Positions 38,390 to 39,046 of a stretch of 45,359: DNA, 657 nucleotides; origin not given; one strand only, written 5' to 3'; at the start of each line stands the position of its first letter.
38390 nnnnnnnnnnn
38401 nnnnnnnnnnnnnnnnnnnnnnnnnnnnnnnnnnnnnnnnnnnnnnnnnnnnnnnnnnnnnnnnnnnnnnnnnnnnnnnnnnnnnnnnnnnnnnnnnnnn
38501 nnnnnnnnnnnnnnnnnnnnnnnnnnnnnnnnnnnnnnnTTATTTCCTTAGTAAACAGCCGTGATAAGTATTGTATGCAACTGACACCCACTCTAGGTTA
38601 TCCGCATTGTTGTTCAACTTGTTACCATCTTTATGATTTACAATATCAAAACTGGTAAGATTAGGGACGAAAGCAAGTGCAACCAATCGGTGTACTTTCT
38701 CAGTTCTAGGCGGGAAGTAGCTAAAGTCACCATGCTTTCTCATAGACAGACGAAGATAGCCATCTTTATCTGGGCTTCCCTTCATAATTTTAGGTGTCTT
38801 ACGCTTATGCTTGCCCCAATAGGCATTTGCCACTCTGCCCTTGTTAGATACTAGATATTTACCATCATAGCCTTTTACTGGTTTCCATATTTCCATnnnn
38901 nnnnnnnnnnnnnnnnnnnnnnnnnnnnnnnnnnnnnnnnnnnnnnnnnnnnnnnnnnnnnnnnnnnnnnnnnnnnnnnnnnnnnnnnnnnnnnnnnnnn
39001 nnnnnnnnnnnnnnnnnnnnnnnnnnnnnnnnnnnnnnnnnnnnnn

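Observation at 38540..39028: Second, paralogous HNH endonuclease between the gp1.1-like gene and the primase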

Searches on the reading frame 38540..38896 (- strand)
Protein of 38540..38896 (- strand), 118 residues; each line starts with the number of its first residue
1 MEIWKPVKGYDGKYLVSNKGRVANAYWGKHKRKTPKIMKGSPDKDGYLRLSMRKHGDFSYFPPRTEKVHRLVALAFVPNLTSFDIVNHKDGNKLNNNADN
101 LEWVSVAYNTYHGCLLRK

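Call 4: search_protein_families(library=pfam, proteins=[window:38540-38896:-], max_evalue=1)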
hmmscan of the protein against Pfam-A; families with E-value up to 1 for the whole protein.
window:38540-38896:- (118 aa): 2 families
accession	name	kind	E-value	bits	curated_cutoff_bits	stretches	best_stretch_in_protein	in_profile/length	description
PF07463.16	NUMOD4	-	6.1e-12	46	23.4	1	2-51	1-47/49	NUMOD4 motif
PF13392.12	HNH_3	-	2e-10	40.6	24.8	1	67-110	2-45/46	HNH endonuclease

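Call 16: search_dna_similar(query=window:38540-38896:-, collection=phages, mode=protein, max_rows=60, max_evalue=0.001)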
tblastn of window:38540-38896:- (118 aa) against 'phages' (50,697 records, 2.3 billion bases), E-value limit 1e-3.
Records with a match: 2792; places in all: 3940; records where one place covers at least 80% of the query: 2279.
Best place of each record, by identity: 60-80% 11; <60% 2781.
By first word of the organism name: Staphylococcus 322; Lactococcus 272; Enterococcus 251; Escherichia 212; Bacillus 183; Vibrio 179; Mycobacterium 144; Salmonella 132; Streptococcus 91; Klebsiella 88; and 96 more.
By host as written in the record: - 384; Lactococcus lactis 188; Staphylococcus aureus 94; Escherichia coli 88; Mycobacterium smegmatis mc2 155 83; Enterococcus faecalis 63; Flavobacterium columnare 56; Gordonia terrae 3612 44; and 668 more.
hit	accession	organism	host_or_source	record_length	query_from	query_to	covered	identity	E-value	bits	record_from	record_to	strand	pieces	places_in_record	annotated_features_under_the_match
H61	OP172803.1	Enterococcus phage EG103P3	Enterococcus_D gallinarum DO103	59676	2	113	95%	48.2%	4e-23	98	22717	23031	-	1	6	DNA endonuclease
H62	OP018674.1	Enterococcus phage vB_Efm_LG62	Enterococcus faecium 2111230062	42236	2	118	99%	45.3%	1e-19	88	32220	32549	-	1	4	HNH homing endonuclease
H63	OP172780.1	Enterococcus phage EC55P1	Enterococcus_D sp002850555 DO55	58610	2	118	99%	45.0%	2e-18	84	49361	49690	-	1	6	DNA endonuclease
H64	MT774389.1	uncultured phage cr116_1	human feces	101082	1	113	96%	45.7%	5e-17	81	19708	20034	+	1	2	hypothetical protein | DNA primase/helicase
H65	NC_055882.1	uncultured phage cr116_1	human feces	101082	1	113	96%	45.7%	5e-17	81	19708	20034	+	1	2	HNH endonuclease | DNA primase/helicase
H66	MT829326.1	Enterococcus phage FX417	Enterococcus faecalis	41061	1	113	96%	45.1%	2e-20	91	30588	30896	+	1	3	HNH homing endonuclease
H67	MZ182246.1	Enterococcus phage vB_EfaS_785CS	Enterococcus faecalis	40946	1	113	96%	45.1%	3e-20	90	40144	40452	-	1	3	HNH endonuclease family protein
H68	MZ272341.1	Enterococcus phage vB_EfaS_785CC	Enterococcus faecalis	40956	1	113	96%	45.1%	3e-20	90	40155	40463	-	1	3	HNH endonuclease family protein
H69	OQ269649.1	Enterococcus phage DEfc27b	Enterococcus faecalis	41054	1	113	96%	45.1%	3e-20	90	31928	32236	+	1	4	HNH endonuclease family protein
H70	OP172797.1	Enterococcus phage EF326P1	Enterococcus faecalis DA326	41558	1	113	96%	45.1%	3e-20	90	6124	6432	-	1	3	DNA endonuclease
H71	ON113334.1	Enterococcus phage ZXL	Enterococcus faecalis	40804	1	113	96%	45.1%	4e-20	89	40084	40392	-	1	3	HNH homing endonuclease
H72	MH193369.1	Enterococcus phage LY0322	Enterococcus faecalis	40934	1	113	96%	45.1%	4e-20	89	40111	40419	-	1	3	HNH homing endonuclease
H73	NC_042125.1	Enterococcus phage LY0322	Enterococcus faecalis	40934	1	113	96%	45.1%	4e-20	89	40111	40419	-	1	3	HNH endonuclease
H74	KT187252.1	Bacillus phage PBC6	Bacillus cereus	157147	1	116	98%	43.9%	2e-12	67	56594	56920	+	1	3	putative HNH endonuclease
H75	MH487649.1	Bacillus phage BC01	Bacillus cereus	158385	1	116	98%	43.9%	2e-12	67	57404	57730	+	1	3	hypothetical protein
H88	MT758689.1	Lactobacillus phage Lbab1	Lactobacillus casei BL23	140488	1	118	100%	42.0%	9e-21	91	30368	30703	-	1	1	DNA binding protein | N-deoxyribosyltransferase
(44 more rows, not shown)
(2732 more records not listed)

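Call 17: find_homologous_proteins(query=window:38540-38896:-, max_evalue=1e-10)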
Query window:38540-38896:- (118 aa): 986 proteins with E <= 1e-10 among 1899 candidates; the best 120 are listed.
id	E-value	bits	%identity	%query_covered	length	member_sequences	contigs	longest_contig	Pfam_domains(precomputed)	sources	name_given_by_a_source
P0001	2.0e-76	272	98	100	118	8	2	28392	PF07463.17,PF13392.13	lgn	-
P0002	8.9e-53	196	78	99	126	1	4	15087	PF07463.17,PF13392.13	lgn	-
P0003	3.7e-49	184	71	100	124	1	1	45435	PF07463.17,PF13392.13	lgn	-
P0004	1.8e-24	104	54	92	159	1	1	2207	PF07463.17,PF13392.13,PF22083.3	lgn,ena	-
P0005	4.1e-24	103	52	96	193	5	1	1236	PF07463.17,PF13392.13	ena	-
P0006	1.2e-22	98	49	96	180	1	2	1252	PF07463.17,PF13392.13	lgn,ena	-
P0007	1.3e-22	98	50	96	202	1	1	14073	PF07460.17,PF07463.17,PF13392.13,PF22083.3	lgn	-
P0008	1.7e-22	98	51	96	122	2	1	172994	PF07463.17,PF13392.13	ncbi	-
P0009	1.9e-22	98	52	95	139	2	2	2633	PF07463.17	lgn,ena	-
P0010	1.9e-22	98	50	95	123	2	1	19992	PF07463.17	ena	-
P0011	2.8e-22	97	50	96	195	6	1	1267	PF07463.17,PF13392.13,PF22083.3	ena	-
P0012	3.2e-22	97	49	96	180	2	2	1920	PF07463.17,PF13392.13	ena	-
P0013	1.5e-21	95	46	94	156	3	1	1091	PF07463.17,PF13392.13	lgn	-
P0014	1.6e-21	95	51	92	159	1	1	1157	PF07463.17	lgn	-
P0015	6.2e-21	93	44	100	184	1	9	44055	PF07463.17,PF13392.13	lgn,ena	-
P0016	1.1e-20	92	47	96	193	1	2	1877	PF07463.17,PF13392.13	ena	-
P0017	1.3e-20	92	50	95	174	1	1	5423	PF07463.17,PF13392.13,PF22083.3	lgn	-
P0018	1.7e-20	91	50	94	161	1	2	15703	PF07463.17,PF13392.13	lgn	-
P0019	2.6e-20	91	52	92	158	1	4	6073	PF07463.17,PF22083.3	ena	-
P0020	3.1e-20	91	51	92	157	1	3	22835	PF07463.17,PF22083.3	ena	-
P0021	3.7e-20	90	47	96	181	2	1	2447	PF07463.17,PF13392.13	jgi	jgi:hypothetical protein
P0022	5.3e-20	90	47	98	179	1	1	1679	PF07463.17,PF13392.13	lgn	-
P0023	5.7e-20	90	46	95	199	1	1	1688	PF07463.17,PF07453.20,PF13392.13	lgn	-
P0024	6.0e-20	90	46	96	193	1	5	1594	PF07463.17,PF13392.13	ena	-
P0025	7.1e-20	89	46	95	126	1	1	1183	PF07463.17,PF13392.13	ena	-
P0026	7.5e-20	89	47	95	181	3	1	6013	PF07463.17,PF13392.13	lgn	-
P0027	8.2e-20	89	51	92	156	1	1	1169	PF07463.17,PF13392.13,PF22083.3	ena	-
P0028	8.2e-20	89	48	98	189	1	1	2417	PF07463.17,PF07453.20,PF13392.13,PF22083.3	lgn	-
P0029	8.3e-20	89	46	97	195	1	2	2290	PF07463.17,PF13392.13,PF22083.3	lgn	-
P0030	8.7e-20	89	47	95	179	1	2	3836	PF07463.17,PF13392.13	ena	-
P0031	9.3e-20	89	42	100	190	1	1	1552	PF07463.17,PF13392.13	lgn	-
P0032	1.5e-19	88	51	95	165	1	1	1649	PF07463.17,PF13392.13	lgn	-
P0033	1.8e-19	88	50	96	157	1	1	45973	PF07463.17,PF13392.13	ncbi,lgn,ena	-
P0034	1.8e-19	88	45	95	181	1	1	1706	PF07463.17,PF13392.13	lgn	-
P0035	2.1e-19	88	42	96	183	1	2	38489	PF07463.17,PF13392.13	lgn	-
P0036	2.1e-19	88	49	96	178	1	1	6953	PF07463.17,PF13392.13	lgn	-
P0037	2.3e-19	88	47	96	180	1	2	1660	PF07463.17,PF13392.13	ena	-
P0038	2.4e-19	88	46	96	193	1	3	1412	PF07463.17,PF13392.13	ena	-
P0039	2.6e-19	88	47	95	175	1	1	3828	PF07463.17,PF02796.22,PF13392.13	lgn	-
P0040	3.0e-19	87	46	95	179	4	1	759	PF07463.17,PF13392.13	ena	-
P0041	3.6e-19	87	45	100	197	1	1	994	PF07463.17,PF13392.13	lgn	-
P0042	5.2e-19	87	46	100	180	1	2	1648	PF07463.17,PF13392.13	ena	-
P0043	5.5e-19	86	42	96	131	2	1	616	PF07463.17,PF13392.13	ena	-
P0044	5.5e-19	86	48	96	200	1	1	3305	PF07463.17,PF13392.13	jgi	jgi:hypothetical protein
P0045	6.9e-19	86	49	96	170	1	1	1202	PF07463.17,PF13392.13,PF22083.3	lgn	-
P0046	7.7e-19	86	48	96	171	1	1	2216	PF07463.17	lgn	-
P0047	8.0e-19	86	45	96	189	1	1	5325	PF07463.17,PF13392.13,PF22083.3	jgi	jgi:NUMOD4 motif/HNH endonuclease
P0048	8.4e-19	86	43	95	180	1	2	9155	PF07460.17,PF07463.17,PF13392.13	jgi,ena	-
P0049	9.1e-19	86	44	100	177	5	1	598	PF07463.17,PF13392.13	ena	-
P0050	9.8e-19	86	47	96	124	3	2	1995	PF07463.17,PF13392.13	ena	-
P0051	1.3e-18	85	45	96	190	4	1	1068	PF07463.17,PF13392.13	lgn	-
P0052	1.5e-18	85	49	95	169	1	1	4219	PF07463.17,PF13392.13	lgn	-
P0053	1.5e-18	85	49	92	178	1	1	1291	PF07463.17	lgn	-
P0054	1.7e-18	85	43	96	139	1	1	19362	PF07463.17,PF13392.13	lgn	-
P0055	1.9e-18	85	45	99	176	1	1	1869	PF07463.17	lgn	-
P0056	1.9e-18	85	46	95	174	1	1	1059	PF07463.17,PF13392.13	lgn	-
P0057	1.9e-18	85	44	93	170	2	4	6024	PF07463.17,PF13392.13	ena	-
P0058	2.0e-18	85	46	95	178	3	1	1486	PF07463.17,PF13392.13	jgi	-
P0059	2.0e-18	85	45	96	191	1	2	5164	PF07463.17,PF13392.13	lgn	-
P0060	2.0e-18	85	48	96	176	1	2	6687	PF07463.17,PF12824.14,PF13392.13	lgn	-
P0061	2.1e-18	85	44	100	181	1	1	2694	PF07463.17,PF13392.13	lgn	-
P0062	2.1e-18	85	45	95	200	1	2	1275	PF07463.17,PF13392.13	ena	-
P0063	2.5e-18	84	45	93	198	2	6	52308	PF07463.17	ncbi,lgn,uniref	ncbi:NUMOD4 domain-containing protein [Clostridium botulinum]|uniref:NUMOD4 domain-containing protei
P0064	2.6e-18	84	43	96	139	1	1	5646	PF07463.17,PF13392.13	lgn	-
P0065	2.7e-18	84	44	96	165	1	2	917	PF07463.17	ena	-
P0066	2.7e-18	84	45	95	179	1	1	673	PF07463.17,PF13392.13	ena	-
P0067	2.9e-18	84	47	92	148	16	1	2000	PF07463.17,PF13392.13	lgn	-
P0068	3.2e-18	84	46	100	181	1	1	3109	PF07463.17,PF13392.13,PF22083.3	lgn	-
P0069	3.2e-18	84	48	92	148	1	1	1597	PF07463.17,PF13392.13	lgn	-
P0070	3.4e-18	84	49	95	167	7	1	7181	PF07463.17,PF13392.13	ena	-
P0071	3.6e-18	84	45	95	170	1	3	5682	PF07463.17,PF13392.13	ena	-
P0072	3.6e-18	84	48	96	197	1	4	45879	PF07463.17,PF13392.13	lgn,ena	-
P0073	3.9e-18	84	48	96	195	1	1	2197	PF07463.17,PF13392.13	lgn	-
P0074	4.0e-18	84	45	100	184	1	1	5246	PF07463.17,PF13392.13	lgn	-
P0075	4.1e-18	84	46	95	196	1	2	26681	PF07463.17,PF13392.13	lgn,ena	-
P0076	4.6e-18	83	46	96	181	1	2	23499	PF07463.17,PF13392.13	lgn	-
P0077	4.7e-18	83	44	100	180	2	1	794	PF07463.17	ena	-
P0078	4.8e-18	83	44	96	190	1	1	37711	PF07463.17,PF07453.20,PF13392.13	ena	-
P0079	4.9e-18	83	48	86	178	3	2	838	PF07463.17,PF13392.13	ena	-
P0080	4.9e-18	83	47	92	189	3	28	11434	PF07463.17,PF07453.20,PF13392.13,PF22083.3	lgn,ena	-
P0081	5.0e-18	83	46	96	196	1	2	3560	PF07463.17,PF13392.13,PF22083.3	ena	-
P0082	5.0e-18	83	43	96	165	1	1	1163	PF07463.17,PF13392.13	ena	-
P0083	5.1e-18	83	44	97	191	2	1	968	PF07463.17,PF07453.20,PF13392.13,PF22083.3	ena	-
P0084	6.3e-18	83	44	96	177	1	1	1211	PF07463.17,PF13392.13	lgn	-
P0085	6.5e-18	83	47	97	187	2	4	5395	PF07463.17,PF13392.13,PF22083.3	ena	-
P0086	6.9e-18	83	47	96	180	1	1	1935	PF07463.17,PF13392.13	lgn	-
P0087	6.9e-18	83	46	96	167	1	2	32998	PF07463.17,PF07453.20,PF13392.13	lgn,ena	-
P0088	7.4e-18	83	45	97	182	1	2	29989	PF07463.17,PF13392.13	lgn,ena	-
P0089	8.3e-18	83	48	96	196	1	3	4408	PF07463.17,PF13392.13,PF22083.3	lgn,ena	-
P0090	8.4e-18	83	43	96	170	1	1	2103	PF07463.17,PF07453.20,PF13392.13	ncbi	-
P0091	9.1e-18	83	45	96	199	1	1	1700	PF07463.17,PF13392.13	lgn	-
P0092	9.6e-18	82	45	96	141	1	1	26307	PF07463.17,PF13392.13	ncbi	-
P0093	9.7e-18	82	45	92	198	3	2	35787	PF07463.17,PF13392.13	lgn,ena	-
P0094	9.9e-18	82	45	100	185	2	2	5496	PF07463.17,PF13392.13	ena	-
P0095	1.0e-17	82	44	96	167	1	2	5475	PF07463.17,PF07453.20,PF13392.13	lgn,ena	-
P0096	1.2e-17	82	43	100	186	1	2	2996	PF07463.17,PF13392.13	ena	-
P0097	1.3e-17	82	45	92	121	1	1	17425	PF07463.17,PF13392.13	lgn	-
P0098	1.4e-17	82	46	100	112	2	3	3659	PF07463.17,PF13392.13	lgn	-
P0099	1.4e-17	82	47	87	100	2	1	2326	PF07463.17,PF13392.13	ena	-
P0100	1.6e-17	82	44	96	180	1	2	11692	PF07463.17,PF13392.13,PF22083.3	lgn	-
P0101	1.6e-17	82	47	96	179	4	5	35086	PF07463.17,PF13392.13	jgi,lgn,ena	jgi:hypothetical protein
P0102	1.8e-17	82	43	96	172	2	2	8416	PF07463.17,PF13392.13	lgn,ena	-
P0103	1.8e-17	82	46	95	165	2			PF07463.17,PF13392.13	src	-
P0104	1.8e-17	82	47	98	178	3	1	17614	PF07463.17,PF13392.13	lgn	-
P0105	2.0e-17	81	43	97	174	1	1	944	PF07463.17,PF13392.13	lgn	-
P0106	2.2e-17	81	45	97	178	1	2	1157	PF07463.17,PF07453.20,PF13392.13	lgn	-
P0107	2.2e-17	81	41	96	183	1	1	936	PF07463.17,PF13392.13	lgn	-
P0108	2.2e-17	81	46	97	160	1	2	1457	PF07463.17,PF13392.13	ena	-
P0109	2.3e-17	81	46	96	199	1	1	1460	PF07463.17,PF13392.13,PF22083.3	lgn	-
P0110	2.3e-17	81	46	96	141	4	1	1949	PF07463.17,PF13392.13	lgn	-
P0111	2.4e-17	81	45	96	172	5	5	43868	PF07463.17,PF13392.13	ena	-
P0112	2.4e-17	81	43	93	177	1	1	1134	PF07463.17,PF13392.13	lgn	-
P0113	2.5e-17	81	43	95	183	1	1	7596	PF07463.17,PF13392.13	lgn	-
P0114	2.6e-17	81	47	95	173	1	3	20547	PF07463.17,PF13392.13,PF22083.3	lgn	-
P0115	2.6e-17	81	44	96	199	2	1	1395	PF07463.17,PF13392.13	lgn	-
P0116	2.6e-17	81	43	95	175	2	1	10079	PF07463.17,PF13392.13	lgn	-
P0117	2.6e-17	81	42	96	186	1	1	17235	PF07463.17,PF13392.13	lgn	-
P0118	3.0e-17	81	44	100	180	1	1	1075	PF07463.17,PF13392.13,PF22083.3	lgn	-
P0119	3.0e-17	81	46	95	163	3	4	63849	PF07463.17,PF13392.13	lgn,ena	-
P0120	3.4e-17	81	43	96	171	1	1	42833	PF07463.17,PF22083.3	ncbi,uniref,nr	ncbi:NUMOD4 domain-containing protein [Clostridium perfringens]|uniref:NUMOD4 domain-containing prot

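Call 18: find_encoding_contigs(protein=P0001, flank=4000, max_places=6)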
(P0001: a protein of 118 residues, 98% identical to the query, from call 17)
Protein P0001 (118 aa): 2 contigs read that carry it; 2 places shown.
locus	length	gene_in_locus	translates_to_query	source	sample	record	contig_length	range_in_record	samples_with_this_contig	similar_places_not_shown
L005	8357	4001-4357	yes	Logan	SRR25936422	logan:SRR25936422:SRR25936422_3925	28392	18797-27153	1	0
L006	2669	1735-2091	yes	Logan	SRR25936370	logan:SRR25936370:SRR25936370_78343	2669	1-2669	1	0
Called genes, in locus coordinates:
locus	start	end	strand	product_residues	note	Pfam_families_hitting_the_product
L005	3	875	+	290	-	-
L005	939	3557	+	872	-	PF14700:RPOL_N, PF00940:RNA_pol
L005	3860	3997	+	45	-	PF08200:Phage_T7_1_1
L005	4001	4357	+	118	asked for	PF07463:NUMOD4, PF13392:HNH_3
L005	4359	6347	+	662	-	PF03796:DnaB_C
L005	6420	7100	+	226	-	-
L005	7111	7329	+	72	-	-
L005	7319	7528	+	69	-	-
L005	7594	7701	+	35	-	-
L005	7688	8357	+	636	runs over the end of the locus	?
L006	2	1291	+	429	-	?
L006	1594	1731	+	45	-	PF08200:Phage_T7_1_1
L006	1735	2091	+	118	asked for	PF07463:NUMOD4, PF13392:HNH_3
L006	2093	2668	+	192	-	?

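Call 19: find_encoding_contigs(protein=P0002, flank=4000, max_places=6)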
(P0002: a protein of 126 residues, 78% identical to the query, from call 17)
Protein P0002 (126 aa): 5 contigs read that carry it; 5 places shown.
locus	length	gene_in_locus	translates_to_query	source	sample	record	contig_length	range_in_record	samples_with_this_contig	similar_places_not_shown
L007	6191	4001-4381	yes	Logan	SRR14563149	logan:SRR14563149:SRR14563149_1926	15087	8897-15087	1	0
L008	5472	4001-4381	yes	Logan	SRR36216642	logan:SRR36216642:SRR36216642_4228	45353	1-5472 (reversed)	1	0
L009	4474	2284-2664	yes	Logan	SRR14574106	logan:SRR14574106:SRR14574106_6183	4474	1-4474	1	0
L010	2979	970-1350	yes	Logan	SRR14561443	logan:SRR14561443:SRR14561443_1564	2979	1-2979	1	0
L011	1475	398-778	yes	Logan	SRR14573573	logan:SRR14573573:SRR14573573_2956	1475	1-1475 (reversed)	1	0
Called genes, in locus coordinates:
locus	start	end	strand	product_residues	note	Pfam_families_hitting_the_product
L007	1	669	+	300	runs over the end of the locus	-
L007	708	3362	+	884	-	PF14700:RPOL_N, PF00940:RNA_pol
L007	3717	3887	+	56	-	PF08200:Phage_T7_1_1 (weak)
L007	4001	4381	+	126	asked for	PF07463:NUMOD4, PF13392:HNH_3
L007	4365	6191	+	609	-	?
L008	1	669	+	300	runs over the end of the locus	-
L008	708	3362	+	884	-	PF14700:RPOL_N, PF00940:RNA_pol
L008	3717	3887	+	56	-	PF08200:Phage_T7_1_1 (weak)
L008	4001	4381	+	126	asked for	PF07463:NUMOD4, PF13392:HNH_3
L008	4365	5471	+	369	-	?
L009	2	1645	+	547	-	?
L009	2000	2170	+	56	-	PF08200:Phage_T7_1_1 (weak)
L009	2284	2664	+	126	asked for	PF07463:NUMOD4, PF13392:HNH_3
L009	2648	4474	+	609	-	?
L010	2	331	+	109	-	?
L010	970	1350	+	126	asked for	PF07463:NUMOD4, PF13392:HNH_3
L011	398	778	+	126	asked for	PF07463:NUMOD4, PF13392:HNH_3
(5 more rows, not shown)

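Call 20: find_encoding_contigs(protein=P0003, flank=4000, max_places=6)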
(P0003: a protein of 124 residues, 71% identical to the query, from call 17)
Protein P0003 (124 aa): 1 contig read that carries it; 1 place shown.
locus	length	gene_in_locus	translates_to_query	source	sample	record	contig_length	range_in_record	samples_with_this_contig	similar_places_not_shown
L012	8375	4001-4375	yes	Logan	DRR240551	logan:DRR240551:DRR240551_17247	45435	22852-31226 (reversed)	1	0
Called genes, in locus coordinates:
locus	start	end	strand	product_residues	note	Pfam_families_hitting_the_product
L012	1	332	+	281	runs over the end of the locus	-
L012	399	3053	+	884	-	PF14700:RPOL_N, PF00940:RNA_pol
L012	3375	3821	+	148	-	-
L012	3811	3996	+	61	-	PF08200:Phage_T7_1_1 (weak)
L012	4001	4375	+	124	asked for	PF07463:NUMOD4, PF13392:HNH_3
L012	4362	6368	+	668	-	PF13155:Toprim_2 (faint), PF13481:AAA_25 (weak), PF03796:DnaB_C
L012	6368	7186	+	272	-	-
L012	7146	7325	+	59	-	-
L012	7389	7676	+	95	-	-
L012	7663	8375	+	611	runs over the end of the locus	-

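Call 28: search_solved_structures(query=window:38540-38896:-, max_evalue=1, show_alignments=2)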
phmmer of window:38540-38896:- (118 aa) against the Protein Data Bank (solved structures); distinct sequences matched with E-value up to 1: 2.
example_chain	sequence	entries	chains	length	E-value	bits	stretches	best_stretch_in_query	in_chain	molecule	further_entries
1u3e_M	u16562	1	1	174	3.4e-15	59.6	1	4-110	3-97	HNH homing endonuclease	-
9qt5_U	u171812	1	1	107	0.7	13.4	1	18-94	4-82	Large ribosomal subunit protein uL24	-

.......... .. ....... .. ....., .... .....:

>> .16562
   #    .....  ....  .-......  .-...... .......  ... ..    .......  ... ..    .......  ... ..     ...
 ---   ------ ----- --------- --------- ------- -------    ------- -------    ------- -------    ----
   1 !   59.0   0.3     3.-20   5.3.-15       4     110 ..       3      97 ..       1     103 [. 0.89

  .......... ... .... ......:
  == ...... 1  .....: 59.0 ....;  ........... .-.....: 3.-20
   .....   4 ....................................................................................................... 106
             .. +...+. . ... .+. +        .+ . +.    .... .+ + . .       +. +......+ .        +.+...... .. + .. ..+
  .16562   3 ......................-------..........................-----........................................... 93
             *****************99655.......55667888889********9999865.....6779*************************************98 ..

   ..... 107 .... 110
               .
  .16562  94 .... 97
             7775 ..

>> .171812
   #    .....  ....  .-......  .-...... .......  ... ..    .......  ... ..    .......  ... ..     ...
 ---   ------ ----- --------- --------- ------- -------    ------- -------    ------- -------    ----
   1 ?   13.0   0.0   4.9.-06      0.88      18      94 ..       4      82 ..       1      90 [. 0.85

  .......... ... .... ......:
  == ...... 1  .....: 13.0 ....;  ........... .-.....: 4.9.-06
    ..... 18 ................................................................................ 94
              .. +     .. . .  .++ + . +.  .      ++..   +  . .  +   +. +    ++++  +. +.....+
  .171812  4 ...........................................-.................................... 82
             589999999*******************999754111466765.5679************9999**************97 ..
